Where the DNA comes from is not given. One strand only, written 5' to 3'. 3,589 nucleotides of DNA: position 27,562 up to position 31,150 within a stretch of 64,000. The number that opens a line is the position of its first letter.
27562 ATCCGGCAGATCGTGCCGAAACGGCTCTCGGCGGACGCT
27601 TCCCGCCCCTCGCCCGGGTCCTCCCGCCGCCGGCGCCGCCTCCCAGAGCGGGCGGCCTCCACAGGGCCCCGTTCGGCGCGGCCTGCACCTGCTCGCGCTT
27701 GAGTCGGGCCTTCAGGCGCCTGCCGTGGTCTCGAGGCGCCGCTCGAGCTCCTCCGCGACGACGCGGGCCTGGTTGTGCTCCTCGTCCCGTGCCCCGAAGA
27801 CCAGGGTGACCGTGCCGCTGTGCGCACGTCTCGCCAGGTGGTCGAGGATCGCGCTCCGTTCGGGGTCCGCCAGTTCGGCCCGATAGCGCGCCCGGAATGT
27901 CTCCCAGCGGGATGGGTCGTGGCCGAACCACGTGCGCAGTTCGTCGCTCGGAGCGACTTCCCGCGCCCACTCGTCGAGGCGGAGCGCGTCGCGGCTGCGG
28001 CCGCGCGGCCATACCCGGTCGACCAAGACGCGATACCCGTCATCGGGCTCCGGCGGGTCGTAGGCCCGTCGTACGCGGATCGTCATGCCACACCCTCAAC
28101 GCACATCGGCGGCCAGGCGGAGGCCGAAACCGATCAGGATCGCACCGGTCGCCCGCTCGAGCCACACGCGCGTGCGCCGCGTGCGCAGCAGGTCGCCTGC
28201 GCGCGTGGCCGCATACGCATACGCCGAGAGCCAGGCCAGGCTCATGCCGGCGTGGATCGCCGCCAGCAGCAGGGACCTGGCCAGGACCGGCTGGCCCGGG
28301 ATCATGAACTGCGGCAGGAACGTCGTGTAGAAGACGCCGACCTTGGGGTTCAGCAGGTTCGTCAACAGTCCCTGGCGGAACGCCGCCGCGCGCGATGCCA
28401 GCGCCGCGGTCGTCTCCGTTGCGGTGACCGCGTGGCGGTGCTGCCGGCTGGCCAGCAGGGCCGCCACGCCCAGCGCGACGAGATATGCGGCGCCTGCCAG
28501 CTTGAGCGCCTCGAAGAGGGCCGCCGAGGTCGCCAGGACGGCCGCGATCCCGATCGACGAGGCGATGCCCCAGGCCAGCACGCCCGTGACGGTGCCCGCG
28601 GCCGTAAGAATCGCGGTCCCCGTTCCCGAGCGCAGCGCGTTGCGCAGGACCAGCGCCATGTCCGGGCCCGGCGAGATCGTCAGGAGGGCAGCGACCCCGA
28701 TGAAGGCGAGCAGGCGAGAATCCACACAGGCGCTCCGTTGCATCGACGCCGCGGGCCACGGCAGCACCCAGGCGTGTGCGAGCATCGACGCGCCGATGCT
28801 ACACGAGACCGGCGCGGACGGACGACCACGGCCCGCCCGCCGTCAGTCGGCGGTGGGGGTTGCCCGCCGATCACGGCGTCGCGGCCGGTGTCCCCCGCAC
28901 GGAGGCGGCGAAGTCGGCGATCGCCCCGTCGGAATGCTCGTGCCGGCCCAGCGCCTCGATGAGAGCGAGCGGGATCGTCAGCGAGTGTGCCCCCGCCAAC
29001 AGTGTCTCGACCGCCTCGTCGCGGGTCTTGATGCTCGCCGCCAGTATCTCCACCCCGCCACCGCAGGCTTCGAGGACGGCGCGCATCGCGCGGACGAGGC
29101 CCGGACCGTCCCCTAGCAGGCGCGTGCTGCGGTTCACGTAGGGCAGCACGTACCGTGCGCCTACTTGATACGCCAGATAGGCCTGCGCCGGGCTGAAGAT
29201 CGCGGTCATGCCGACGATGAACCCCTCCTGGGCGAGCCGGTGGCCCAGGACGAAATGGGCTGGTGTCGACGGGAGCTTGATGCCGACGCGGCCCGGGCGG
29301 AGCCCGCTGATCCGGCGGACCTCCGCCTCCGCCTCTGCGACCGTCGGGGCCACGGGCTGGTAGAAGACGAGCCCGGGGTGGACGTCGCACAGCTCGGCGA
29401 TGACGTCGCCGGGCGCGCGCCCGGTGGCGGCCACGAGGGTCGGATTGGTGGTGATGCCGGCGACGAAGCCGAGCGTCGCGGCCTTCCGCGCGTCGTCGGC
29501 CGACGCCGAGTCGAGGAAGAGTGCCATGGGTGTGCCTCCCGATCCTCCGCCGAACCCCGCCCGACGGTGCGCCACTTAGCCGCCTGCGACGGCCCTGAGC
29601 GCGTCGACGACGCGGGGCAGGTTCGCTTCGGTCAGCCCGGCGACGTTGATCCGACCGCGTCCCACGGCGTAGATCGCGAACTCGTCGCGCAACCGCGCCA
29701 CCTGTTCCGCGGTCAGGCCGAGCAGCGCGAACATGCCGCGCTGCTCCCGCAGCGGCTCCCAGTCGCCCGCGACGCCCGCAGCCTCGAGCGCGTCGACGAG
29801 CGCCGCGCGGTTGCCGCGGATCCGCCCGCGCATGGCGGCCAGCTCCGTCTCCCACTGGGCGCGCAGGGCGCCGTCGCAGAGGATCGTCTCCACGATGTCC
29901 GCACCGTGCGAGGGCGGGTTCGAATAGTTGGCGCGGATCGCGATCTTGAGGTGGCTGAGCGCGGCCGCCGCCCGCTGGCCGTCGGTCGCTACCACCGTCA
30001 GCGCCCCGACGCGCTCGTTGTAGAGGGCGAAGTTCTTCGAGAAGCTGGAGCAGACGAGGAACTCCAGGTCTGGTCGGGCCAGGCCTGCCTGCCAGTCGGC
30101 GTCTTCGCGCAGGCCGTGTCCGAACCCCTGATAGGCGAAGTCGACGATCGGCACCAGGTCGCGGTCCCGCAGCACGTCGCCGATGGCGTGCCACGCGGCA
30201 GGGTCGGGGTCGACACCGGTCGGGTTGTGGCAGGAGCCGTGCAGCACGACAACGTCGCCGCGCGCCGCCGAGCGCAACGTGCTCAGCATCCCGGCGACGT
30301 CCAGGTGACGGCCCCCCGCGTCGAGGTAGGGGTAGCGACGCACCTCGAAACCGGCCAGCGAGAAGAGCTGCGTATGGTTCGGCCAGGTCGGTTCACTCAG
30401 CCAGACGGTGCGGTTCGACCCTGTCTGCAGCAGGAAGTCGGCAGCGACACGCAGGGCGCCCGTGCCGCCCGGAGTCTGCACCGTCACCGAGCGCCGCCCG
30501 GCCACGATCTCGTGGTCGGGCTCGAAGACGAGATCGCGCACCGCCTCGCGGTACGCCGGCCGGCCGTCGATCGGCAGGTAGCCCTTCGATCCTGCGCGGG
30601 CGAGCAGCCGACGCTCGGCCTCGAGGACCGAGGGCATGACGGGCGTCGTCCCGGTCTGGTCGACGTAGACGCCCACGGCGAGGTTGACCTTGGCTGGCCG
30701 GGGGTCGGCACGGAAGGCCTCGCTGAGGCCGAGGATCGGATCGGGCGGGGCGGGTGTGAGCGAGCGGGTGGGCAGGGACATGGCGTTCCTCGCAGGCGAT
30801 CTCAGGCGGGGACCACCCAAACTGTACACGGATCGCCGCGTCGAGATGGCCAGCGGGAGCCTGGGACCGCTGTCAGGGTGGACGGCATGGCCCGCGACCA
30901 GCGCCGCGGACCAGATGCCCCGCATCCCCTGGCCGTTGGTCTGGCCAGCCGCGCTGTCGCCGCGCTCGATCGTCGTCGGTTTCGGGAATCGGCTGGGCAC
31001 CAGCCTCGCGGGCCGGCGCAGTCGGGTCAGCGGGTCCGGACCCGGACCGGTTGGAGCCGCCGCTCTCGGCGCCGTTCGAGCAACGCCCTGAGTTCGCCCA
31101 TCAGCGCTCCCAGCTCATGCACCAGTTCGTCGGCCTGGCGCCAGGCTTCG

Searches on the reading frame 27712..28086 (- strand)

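Call 39: search_protein_families(library=pfam, proteins=[window:27712-28086:-])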
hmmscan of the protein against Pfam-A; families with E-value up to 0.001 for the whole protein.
window:27712-28086:- (124 aa): 3 families
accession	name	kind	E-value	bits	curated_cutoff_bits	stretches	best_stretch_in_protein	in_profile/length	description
PF22752.1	DUF488-N3i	-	2e-40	138.8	27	1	3-122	2-119/131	Inactive DUF488-N3 subclade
PF04343.18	DUF488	-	8.7e-33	114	22.2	1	5-113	2-120/121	Domain of unknown function DUF488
PF22751.1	DUF488-N3a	-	1.8e-27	96.4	27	1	3-117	1-117/118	Active DUF488-N3 subclade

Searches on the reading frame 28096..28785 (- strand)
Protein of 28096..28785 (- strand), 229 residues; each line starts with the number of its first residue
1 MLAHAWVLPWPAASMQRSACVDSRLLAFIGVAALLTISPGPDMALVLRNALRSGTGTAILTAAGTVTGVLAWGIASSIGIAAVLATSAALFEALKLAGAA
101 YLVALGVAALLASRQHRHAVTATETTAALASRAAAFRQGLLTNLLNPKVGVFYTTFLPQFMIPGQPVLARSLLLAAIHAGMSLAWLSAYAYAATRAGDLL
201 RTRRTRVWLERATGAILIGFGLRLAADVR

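Call 39: search_protein_families(library=pfam, proteins=[window:28096-28785:-])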
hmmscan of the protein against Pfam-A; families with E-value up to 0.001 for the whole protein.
window:28096-28785:- (229 aa): 1 family
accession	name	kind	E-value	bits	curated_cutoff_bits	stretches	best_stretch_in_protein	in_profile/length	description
PF01810.24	LysE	-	3.1e-34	118.6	25.6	1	35-226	3-191/193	LysE type translocator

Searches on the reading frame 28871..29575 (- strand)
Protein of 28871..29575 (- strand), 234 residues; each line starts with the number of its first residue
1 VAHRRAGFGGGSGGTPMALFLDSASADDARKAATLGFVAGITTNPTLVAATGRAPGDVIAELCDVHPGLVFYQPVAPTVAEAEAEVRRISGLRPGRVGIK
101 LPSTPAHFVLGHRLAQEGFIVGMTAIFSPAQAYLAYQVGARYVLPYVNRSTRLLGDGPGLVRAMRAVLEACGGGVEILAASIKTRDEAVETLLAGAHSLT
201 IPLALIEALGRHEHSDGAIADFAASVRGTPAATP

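Call 39: search_protein_families(library=pfam, proteins=[window:28871-29575:-])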
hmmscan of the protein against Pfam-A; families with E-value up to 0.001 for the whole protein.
window:28871-29575:- (234 aa): 1 family
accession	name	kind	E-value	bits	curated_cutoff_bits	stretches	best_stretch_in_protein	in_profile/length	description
PF00923.25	TAL_FSA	-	1.2e-27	97.5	27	1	19-215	1-238/285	Transaldolase/Fructose-6-phosphate aldolase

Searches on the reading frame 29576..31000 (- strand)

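Call 39: search_protein_families(library=pfam, proteins=[window:29576-31000:-])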
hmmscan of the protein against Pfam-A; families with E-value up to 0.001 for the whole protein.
window:29576-31000:- (474 aa): 1 family
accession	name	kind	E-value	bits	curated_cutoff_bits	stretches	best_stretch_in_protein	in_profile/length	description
PF00155.27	Aminotran_1_2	-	1.7e-83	281.2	19.7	1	104-468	3-361/361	Aminotransferase class I and II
